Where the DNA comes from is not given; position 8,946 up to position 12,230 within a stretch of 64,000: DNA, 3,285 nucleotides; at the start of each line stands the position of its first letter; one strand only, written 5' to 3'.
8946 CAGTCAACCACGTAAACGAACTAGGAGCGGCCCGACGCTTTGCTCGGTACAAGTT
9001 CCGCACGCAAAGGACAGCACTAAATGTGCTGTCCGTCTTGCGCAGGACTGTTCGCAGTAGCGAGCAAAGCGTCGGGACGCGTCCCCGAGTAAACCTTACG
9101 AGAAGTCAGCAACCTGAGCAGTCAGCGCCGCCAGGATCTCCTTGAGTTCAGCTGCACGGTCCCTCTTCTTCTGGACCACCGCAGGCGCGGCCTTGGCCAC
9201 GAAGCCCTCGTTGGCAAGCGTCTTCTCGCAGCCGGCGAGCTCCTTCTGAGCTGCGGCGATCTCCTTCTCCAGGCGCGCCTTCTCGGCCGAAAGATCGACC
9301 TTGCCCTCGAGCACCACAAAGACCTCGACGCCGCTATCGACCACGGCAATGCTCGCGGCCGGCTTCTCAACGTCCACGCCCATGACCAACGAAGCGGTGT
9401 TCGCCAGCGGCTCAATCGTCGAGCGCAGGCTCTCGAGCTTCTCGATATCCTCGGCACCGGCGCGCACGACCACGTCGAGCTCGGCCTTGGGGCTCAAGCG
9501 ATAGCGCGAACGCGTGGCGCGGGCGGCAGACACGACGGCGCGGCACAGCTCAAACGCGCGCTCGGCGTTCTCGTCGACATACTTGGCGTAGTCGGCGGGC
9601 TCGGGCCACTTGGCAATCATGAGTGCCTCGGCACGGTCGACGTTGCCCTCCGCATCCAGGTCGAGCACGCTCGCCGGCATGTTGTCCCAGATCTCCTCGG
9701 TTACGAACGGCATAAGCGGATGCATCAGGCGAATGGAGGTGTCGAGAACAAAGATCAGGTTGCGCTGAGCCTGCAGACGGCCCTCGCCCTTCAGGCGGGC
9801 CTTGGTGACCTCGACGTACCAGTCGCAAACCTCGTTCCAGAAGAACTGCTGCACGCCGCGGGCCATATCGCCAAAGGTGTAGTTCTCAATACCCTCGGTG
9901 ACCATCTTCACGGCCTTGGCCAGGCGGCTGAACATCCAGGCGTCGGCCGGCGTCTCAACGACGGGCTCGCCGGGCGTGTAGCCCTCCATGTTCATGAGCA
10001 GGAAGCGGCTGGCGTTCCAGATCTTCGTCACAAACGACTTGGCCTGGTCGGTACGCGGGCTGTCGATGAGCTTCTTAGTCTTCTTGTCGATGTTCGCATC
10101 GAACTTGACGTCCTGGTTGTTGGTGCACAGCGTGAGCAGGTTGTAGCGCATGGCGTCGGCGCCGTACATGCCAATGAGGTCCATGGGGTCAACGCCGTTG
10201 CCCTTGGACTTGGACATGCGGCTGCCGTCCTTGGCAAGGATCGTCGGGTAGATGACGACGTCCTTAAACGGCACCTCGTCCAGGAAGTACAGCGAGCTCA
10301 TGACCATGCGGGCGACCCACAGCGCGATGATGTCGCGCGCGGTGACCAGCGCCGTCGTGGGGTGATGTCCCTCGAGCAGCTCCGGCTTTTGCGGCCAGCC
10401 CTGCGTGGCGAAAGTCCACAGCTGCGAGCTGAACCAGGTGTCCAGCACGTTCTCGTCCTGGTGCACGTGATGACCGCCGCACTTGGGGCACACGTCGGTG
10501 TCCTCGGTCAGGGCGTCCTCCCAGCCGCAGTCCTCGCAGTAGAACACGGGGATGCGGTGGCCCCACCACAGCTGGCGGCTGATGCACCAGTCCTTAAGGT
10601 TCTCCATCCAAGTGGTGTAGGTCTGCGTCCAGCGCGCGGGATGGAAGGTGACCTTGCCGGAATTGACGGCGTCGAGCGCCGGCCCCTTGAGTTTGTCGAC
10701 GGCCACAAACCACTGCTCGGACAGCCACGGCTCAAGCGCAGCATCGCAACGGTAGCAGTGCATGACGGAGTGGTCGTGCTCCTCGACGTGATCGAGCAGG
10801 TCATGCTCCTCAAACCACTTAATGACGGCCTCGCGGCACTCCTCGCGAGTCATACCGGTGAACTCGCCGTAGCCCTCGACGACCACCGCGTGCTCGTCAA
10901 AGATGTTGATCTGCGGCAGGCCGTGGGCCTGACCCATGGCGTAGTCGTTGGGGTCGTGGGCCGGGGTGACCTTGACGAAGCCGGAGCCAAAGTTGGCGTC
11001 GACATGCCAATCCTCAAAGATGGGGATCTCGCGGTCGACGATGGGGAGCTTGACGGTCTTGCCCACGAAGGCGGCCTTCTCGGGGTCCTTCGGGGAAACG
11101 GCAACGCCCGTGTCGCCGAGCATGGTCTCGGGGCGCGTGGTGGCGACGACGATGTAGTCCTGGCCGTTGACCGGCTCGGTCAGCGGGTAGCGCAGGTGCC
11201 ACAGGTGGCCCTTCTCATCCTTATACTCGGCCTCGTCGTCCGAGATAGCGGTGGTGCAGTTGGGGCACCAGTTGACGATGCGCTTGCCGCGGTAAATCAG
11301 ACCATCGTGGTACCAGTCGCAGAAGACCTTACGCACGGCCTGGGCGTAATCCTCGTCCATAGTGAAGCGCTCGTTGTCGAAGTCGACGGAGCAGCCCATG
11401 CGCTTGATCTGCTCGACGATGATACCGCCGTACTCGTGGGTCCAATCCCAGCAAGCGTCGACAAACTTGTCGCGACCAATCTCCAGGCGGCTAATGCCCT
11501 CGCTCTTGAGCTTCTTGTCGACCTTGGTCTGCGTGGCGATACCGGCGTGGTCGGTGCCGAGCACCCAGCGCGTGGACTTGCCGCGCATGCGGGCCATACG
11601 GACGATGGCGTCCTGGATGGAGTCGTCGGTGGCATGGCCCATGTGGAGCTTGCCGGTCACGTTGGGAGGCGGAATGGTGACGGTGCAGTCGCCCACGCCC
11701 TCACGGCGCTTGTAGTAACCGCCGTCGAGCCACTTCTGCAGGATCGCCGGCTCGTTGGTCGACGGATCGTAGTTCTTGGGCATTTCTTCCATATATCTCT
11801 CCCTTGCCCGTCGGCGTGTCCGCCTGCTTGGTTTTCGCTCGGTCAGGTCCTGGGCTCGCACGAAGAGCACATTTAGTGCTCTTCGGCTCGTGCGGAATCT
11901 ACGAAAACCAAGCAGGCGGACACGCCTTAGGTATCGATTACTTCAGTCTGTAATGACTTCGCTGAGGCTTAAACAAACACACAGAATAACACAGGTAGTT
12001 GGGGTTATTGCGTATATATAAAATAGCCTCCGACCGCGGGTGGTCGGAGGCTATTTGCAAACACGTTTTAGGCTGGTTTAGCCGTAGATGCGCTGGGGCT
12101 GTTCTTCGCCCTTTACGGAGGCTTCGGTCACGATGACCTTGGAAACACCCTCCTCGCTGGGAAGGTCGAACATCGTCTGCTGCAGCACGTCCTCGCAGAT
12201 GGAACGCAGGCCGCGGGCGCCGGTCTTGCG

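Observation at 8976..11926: valS is bracketed by two homologous nested palindromes in inverted orientation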

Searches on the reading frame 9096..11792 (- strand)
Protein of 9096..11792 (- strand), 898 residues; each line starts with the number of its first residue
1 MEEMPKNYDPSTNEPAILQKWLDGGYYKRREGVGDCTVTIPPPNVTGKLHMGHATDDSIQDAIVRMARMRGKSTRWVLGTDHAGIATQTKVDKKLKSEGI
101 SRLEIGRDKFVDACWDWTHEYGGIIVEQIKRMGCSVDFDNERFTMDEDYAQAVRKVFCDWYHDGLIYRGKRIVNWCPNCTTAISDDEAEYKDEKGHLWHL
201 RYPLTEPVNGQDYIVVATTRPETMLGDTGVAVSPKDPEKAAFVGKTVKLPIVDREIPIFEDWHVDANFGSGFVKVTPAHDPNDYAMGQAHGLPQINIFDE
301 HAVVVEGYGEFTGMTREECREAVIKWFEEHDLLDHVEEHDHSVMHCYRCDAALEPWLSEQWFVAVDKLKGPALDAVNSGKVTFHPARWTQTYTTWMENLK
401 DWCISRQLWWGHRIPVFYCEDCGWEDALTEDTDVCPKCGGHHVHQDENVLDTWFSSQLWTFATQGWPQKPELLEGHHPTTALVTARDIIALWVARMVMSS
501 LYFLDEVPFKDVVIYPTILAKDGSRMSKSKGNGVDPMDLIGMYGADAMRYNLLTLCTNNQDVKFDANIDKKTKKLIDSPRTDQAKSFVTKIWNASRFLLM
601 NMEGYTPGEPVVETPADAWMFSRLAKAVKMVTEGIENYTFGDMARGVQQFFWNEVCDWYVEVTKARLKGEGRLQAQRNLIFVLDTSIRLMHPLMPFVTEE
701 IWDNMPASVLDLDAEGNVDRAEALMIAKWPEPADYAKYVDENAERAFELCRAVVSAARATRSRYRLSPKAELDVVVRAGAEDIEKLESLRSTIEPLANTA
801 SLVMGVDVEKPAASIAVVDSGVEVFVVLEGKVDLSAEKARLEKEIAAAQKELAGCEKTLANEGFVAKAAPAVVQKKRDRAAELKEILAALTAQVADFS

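Call 12: find_encoding_contigs(protein=window:9096-11792:-, flank=10000, max_places=10)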
Protein window:9096-11792:- (898 aa): 1 contig read that carries it; 1 place shown.
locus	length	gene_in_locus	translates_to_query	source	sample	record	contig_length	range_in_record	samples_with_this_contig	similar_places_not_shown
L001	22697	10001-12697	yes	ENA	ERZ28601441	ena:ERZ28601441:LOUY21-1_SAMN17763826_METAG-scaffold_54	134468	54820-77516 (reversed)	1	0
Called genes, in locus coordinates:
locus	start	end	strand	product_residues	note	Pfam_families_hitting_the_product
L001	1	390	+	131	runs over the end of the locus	PF11823:Se_S_carrier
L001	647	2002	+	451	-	PF02812:ELFV_dehydrog_N, PF00208:ELFV_dehydrog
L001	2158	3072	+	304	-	PF00941:FAD_binding_5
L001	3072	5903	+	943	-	PF01799:Fer2_2, PF01315:Ald_Xan_dh_C, PF02738:MoCoBD_1, PF20256:MoCoBD_2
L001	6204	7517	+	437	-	PF05697:Trigger_N, PF05698:Trigger_C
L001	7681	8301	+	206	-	PF00574:CLP_protease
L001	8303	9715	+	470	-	PF06689:zf-C4_ClpX, PF01078:Mg_chelatase (faint), PF00158:Sigma54_activat (faint), PF00004:AAA, PF07724:AAA_2, PF07728:AAA_5 (faint), PF10431:ClpB_D2-small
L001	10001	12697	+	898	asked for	PF00133:tRNA-synt_1, PF09334:tRNA-synt_1g, PF13603:tRNA-synt_1_2 (faint), PF09334:tRNA-synt_1g (weak), PF08264:Anticodon_1, PF10458:Val_tRNA-synt_C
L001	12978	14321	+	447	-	PF08245:Mur_ligase_M, PF02875:Mur_ligase_C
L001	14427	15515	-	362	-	PF00557:Peptidase_M24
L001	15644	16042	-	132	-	PF07892:DUF1667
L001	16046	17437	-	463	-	PF00070:Pyr_redox (faint), PF00890:FAD_binding_2, PF01134:GIDA (weak), PF03486:HI0933_like (weak), PF07992:Pyr_redox_2, PF12831:FAD_oxidored, PF13738:Pyr_redox_3 (faint), PF13450:NAD_binding_8 (weak)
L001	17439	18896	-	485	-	PF01266:DAO, PF13450:NAD_binding_8 (weak), PF04324:Fer2_BFD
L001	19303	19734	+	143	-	PF13248:Zn_ribbon_3 (faint), PF12773:DZR, PF13240:Zn_Ribbon_1 (faint)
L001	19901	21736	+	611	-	PF07973:tRNA_SAD, PF00587:tRNA-synt_2b, PF03129:HGTP_anticodon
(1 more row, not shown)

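Call 27: find_homologous_proteins(query=window:9096-11792:-, max_evalue=1e-100)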
Query window:9096-11792:- (898 aa): 8000 proteins with E <= 1e-100 among 8000 candidates; the best 120 are listed.
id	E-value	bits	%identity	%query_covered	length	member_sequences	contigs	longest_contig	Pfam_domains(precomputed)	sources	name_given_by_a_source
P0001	0.0e+0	2103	99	100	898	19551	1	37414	PF09334.18,PF08264.20,PF13603.13,PF00133.29,PF10458.15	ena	-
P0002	0.0e+0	1899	89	100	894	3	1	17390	PF09334.18,PF08264.20,PF13603.13,PF01921.25,PF00133.29,PF10458.15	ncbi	-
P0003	0.0e+0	1881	88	100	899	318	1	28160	PF09334.18,PF08264.20,PF13603.13,PF00133.29,PF10458.15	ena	-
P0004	0.0e+0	1859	87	100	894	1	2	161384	PF09334.18,PF08264.20,PF13603.13,PF01921.25,PF00133.29,PF10458.15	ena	-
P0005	0.0e+0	1859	87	100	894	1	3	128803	PF09334.18,PF08264.20,PF13603.13,PF01921.25,PF00133.29,PF10458.15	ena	-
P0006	0.0e+0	1852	87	100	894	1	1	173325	PF09334.18,PF08264.20,PF13603.13,PF01921.25,PF00133.29,PF10458.15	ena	-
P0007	0.0e+0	1846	87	100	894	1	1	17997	PF09334.18,PF08264.20,PF13603.13,PF01921.25,PF00133.29,PF10458.15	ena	-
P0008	0.0e+0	1843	86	100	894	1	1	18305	PF09334.18,PF08264.20,PF13603.13,PF01921.25,PF00133.29,PF10458.15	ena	-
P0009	0.0e+0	1839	85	100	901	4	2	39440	PF09334.18,PF08264.20,PF13603.13,PF01921.25,PF00133.29,PF10458.15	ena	-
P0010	0.0e+0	1837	85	100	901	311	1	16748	PF09334.18,PF08264.20,PF13603.13,PF01921.25,PF00133.29,PF10458.15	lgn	-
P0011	0.0e+0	1836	85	100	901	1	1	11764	PF09334.18,PF08264.20,PF13603.13,PF00133.29,PF10458.15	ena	-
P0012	0.0e+0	1835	85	100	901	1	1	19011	PF09334.18,PF08264.20,PF13603.13,PF01921.25,PF00133.29,PF10458.15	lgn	-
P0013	0.0e+0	1835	85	100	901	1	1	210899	PF09334.18,PF08264.20,PF13603.13,PF01921.25,PF00133.29,PF10458.15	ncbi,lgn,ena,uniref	ncbi:valine--tRNA ligase [Collinsella tanakaei]|uniref:valine--tRNA ligase n=1 Tax=Collinsella tanak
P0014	0.0e+0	1834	85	100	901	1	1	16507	PF09334.18,PF08264.20,PF13603.13,PF00133.29,PF10458.15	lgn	-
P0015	0.0e+0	1831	85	100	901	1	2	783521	PF09334.18,PF08264.20,PF13603.13,PF01921.25,PF00133.29,PF10458.15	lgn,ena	-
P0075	0.0e+0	1677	78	100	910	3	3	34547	PF09334.18,PF08264.20,PF13603.13,PF01921.25,PF00133.29,PF10458.15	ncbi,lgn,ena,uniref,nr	ncbi:valine--tRNA ligase [uncultured Enorma sp.]|uniref:valine--tRNA ligase n=1 Tax=uncultured Enorm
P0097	0.0e+0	1632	76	100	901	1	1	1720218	PF09334.18,PF08264.20,PF13603.13,PF00133.29,PF10458.15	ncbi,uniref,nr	ncbi:valine--tRNA ligase [Collinsella sp. zg1085]|uniref:valine--tRNA ligase n=1 Tax=Collinsella sp.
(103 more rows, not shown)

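Call 28: find_encoding_contigs(protein=P0013, flank=10000, max_places=1)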
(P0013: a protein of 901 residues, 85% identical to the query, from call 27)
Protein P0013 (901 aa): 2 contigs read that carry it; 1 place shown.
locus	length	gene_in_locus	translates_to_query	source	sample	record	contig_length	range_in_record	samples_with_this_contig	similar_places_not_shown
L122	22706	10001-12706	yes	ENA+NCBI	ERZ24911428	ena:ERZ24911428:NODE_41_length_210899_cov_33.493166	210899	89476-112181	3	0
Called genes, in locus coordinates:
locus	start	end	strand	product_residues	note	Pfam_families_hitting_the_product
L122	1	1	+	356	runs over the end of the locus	PF00005:ABC_tran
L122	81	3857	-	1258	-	PF02012:BNR (faint), PF13088:BNR_2 (weak), PF00395:SLH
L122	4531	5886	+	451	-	PF02812:ELFV_dehydrog_N, PF00208:ELFV_dehydrog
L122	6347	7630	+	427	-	PF05697:Trigger_N, PF05698:Trigger_C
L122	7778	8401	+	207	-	PF00574:CLP_protease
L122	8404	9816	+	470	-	PF06689:zf-C4_ClpX, PF01078:Mg_chelatase (faint), PF07724:AAA_2, PF00004:AAA, PF07728:AAA_5 (faint), PF10431:ClpB_D2-small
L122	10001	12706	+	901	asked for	PF00133:tRNA-synt_1, PF01921:tRNA-synt_1f (faint), PF09334:tRNA-synt_1g, PF13603:tRNA-synt_1_2 (faint), PF09334:tRNA-synt_1g (weak), PF08264:Anticodon_1, PF10458:Val_tRNA-synt_C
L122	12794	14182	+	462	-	PF08245:Mur_ligase_M (faint), PF02875:Mur_ligase_C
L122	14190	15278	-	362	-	PF04055:Radical_SAM, PF13186:SPASM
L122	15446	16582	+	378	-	PF01321:Creatinase_N, PF00557:Peptidase_M24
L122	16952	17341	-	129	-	PF07892:DUF1667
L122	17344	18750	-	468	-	PF00070:Pyr_redox (faint), PF00890:FAD_binding_2 (weak), PF01266:DAO (faint), PF03486:HI0933_like (weak), PF07992:Pyr_redox_2, PF12831:FAD_oxidored, PF13450:NAD_binding_8 (weak), PF13738:Pyr_redox_3 (faint)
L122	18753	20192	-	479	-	PF01266:DAO, PF07992:Pyr_redox_2 (faint), PF13450:NAD_binding_8 (faint), PF04324:Fer2_BFD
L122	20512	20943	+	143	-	PF13248:Zn_ribbon_3 (faint), PF12773:DZR, PF13240:Zn_Ribbon_1 (faint), PF22747:Zn_ribbon_DUF2089 (faint)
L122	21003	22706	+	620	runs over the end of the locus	PF07973:tRNA_SAD, PF00587:tRNA-synt_2b, PF03129:HGTP_anticodon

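Call 29: find_encoding_contigs(protein=P0004, flank=10000, max_places=1)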
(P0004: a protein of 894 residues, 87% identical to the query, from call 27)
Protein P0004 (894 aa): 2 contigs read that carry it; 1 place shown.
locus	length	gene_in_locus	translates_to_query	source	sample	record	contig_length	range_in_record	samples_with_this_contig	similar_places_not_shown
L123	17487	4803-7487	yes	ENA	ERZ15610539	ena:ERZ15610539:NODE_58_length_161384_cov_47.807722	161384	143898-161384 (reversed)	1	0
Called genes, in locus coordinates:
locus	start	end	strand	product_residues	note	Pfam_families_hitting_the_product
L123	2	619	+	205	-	?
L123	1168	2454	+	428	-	PF05697:Trigger_N, PF05698:Trigger_C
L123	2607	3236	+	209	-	PF00574:CLP_protease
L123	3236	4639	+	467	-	PF00493:MCM (faint), PF06689:zf-C4_ClpX, PF01078:Mg_chelatase (faint), PF00158:Sigma54_activat (faint), PF00004:AAA, PF07724:AAA_2, PF07728:AAA_5 (faint), PF10431:ClpB_D2-small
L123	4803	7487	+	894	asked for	PF00133:tRNA-synt_1, PF01921:tRNA-synt_1f (faint), PF09334:tRNA-synt_1g, PF13603:tRNA-synt_1_2 (faint), PF09334:tRNA-synt_1g (weak), PF08264:Anticodon_1, PF10458:Val_tRNA-synt_C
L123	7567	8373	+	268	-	PF01226:Form_Nir_trans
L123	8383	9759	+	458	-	PF08245:Mur_ligase_M (faint), PF02875:Mur_ligase_C (weak)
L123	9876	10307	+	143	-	PF13248:Zn_ribbon_3 (faint), PF12773:DZR, PF13240:Zn_Ribbon_1 (faint)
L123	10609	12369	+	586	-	PF07973:tRNA_SAD, PF00587:tRNA-synt_2b, PF03129:HGTP_anticodon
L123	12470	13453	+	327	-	PF00356:LacI, PF00532:Peripla_BP_1, PF13407:Peripla_BP_4, PF13377:Peripla_BP_3 (weak)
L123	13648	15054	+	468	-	PF00367:PTS_EIIB, PF02378:PTS_EIIC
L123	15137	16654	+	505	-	PF00251:Glyco_hydro_32N, PF08244:Glyco_hydro_32C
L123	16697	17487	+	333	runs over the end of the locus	PF01053:Cys_Met_Meta_PP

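Call 30: find_encoding_contigs(protein=P0075, flank=10000, max_places=1)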
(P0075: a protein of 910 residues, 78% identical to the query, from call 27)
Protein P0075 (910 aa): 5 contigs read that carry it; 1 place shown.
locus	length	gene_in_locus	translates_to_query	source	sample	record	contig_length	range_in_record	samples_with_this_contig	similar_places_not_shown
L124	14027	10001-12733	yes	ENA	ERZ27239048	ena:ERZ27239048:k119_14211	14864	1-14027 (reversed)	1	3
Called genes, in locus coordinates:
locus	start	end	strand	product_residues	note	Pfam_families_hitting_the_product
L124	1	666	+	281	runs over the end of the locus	PF00528:BPD_transp_1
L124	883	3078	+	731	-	PF16875:Glyco_hydro_36N, PF02065:Melibiase, PF16874:Glyco_hydro_36C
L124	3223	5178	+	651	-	PF02608:Bmp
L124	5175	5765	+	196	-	PF00149:Metallophos, PF12850:Metallophos_2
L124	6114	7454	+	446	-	PF05697:Trigger_N, PF05698:Trigger_C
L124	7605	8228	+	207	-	PF00574:CLP_protease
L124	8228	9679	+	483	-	PF06689:zf-C4_ClpX, PF01078:Mg_chelatase (faint), PF00493:MCM (faint), PF00158:Sigma54_activat (faint), PF07724:AAA_2, PF00004:AAA, PF07728:AAA_5 (faint), PF10431:ClpB_D2-small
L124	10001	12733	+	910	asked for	PF00133:tRNA-synt_1, PF01921:tRNA-synt_1f (faint), PF09334:tRNA-synt_1g, PF13603:tRNA-synt_1_2 (faint), PF09334:tRNA-synt_1g (weak), PF08264:Anticodon_1, PF10458:Val_tRNA-synt_C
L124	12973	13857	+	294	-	PF00126:HTH_1, PF03466:LysR_substrate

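Call 31: find_encoding_contigs(protein=P0097, flank=10000, max_places=1)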
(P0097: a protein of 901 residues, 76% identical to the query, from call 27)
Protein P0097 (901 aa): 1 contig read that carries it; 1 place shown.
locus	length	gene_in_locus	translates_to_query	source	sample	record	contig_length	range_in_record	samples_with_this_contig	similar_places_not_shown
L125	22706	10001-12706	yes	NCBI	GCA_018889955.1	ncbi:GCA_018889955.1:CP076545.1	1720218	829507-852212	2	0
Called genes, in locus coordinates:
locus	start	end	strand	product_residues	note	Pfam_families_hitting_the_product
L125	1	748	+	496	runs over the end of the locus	PF00654:Voltage_CLC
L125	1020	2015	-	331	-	PF08240:ADH_N, PF00107:ADH_zinc_N, PF13602:ADH_zinc_N_2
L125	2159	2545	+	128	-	PF04237:YjbR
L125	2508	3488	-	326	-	PF12740:PETase (weak), PF01738:DLH (faint), PF00326:Peptidase_S9 (faint), PF12146:Hydrolase_4 (faint), PF05448:AXE1 (faint)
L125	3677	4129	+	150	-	PF12728:HTH_17 (weak), PF00376:MerR, PF13411:MerR_1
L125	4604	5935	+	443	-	PF02812:ELFV_dehydrog_N, PF00208:ELFV_dehydrog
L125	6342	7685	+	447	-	PF05697:Trigger_N, PF05698:Trigger_C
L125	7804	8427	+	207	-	PF00574:CLP_protease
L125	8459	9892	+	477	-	PF06689:zf-C4_ClpX, PF00493:MCM (weak), PF01078:Mg_chelatase (faint), PF05496:RuvB_N (faint), PF00158:Sigma54_activat (faint), PF00004:AAA, PF07724:AAA_2, PF10431:ClpB_D2-small, +1 more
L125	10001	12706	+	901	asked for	PF00133:tRNA-synt_1, PF09334:tRNA-synt_1g, PF13603:tRNA-synt_1_2 (faint), PF09334:tRNA-synt_1g, PF08264:Anticodon_1, PF10458:Val_tRNA-synt_C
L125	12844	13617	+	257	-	PF00005:ABC_tran, PF13304:AAA_21 (faint)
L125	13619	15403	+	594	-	PF16949:ABC_tran_2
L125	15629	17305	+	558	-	PF01268:FTHFS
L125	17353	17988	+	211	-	PF04961:FTCD_C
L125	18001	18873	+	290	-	PF00763:THF_DHG_CYH, PF02882:THF_DHG_CYH_C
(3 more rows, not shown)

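Call 35: find_encoding_contigs(protein=P0002, flank=6000, max_places=1)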
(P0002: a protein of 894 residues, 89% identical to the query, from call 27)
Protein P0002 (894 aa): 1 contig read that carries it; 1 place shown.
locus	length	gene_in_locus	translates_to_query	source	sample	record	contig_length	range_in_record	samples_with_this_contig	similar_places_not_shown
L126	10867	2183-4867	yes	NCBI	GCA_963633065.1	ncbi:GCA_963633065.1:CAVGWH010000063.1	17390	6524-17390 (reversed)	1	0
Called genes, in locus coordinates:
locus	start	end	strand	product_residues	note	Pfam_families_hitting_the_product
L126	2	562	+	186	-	?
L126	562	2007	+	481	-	PF06689:zf-C4_ClpX, PF01078:Mg_chelatase (faint), PF07724:AAA_2, PF00004:AAA, PF07728:AAA_5 (faint), PF10431:ClpB_D2-small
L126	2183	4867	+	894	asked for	PF00133:tRNA-synt_1, PF01921:tRNA-synt_1f (faint), PF09334:tRNA-synt_1g, PF13603:tRNA-synt_1_2 (weak), PF09334:tRNA-synt_1g (weak), PF08264:Anticodon_1, PF10458:Val_tRNA-synt_C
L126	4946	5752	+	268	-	PF01226:Form_Nir_trans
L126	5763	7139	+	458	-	PF08245:Mur_ligase_M (faint), PF02875:Mur_ligase_C (weak)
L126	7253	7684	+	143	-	PF13248:Zn_ribbon_3 (faint), PF12773:DZR, PF13240:Zn_Ribbon_1 (faint)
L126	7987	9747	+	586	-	PF07973:tRNA_SAD, PF00587:tRNA-synt_2b, PF03129:HGTP_anticodon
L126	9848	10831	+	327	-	PF00356:LacI, PF00532:Peripla_BP_1, PF13407:Peripla_BP_4, PF13377:Peripla_BP_3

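Call 36: find_encoding_contigs(protein=P0003, flank=6000, max_places=1)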
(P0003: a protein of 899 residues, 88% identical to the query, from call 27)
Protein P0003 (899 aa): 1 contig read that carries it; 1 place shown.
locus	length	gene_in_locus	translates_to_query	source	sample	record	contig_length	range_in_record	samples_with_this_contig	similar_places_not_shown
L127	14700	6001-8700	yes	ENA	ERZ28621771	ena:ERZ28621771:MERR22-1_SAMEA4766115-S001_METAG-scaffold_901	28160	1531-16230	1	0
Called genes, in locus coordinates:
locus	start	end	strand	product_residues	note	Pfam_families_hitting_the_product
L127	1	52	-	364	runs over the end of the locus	-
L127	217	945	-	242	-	-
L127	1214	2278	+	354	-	PF08238:Sel1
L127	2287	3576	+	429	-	PF05697:Trigger_N, PF05698:Trigger_C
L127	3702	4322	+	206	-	PF00574:CLP_protease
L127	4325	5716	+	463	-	PF00493:MCM (faint), PF06689:zf-C4_ClpX, PF01078:Mg_chelatase (faint), PF00158:Sigma54_activat (faint), PF07724:AAA_2, PF00004:AAA, PF07728:AAA_5 (faint), PF10431:ClpB_D2-small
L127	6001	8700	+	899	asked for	PF00133:tRNA-synt_1, PF09334:tRNA-synt_1g, PF13603:tRNA-synt_1_2 (faint), PF09334:tRNA-synt_1g (weak), PF08264:Anticodon_1, PF10458:Val_tRNA-synt_C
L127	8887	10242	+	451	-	PF08245:Mur_ligase_M (faint), PF02875:Mur_ligase_C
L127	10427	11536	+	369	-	PF03330:DPBB_1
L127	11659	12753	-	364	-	PF01321:Creatinase_N, PF00557:Peptidase_M24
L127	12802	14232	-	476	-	PF00070:Pyr_redox (faint), PF01266:DAO, PF07992:Pyr_redox_2 (faint), PF13450:NAD_binding_8 (weak), PF04324:Fer2_BFD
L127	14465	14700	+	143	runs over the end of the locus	PF13248:Zn_ribbon_3 (faint), PF12773:DZR, PF13240:Zn_Ribbon_1 (faint)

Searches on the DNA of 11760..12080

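Call 17: search_rna_families(source=window, start=11760, end=12080, threshold=evalue, max_evalue=10)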
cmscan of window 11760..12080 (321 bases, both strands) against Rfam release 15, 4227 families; matches with E-value up to 10: 5.
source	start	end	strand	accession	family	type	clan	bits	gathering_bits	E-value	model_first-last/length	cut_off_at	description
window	11815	11925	-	RF03654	MIR4239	Gene; miRNA;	-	31.6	100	7.5e-05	1-120/120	no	MIR4239 microRNA precursor family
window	12017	12080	-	RF01859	Phe_leader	Cis-reg; leader;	-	14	55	10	73-125/125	5'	Phenylalanine leader peptide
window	11977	12058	+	RF00506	Thr_leader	Cis-reg; leader;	-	13.9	55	4.2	1-118/118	no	Threonine operon leader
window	12026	12054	-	RF00502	TCV_Pr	Cis-reg;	-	13.8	40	6.1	1-34/34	no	Turnip crinkle virus (TCV) core promoter hairpin (Pr)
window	12024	12064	-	RF00022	GcvB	Gene;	-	11.2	42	3.8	75-105/204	no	GcvB RNA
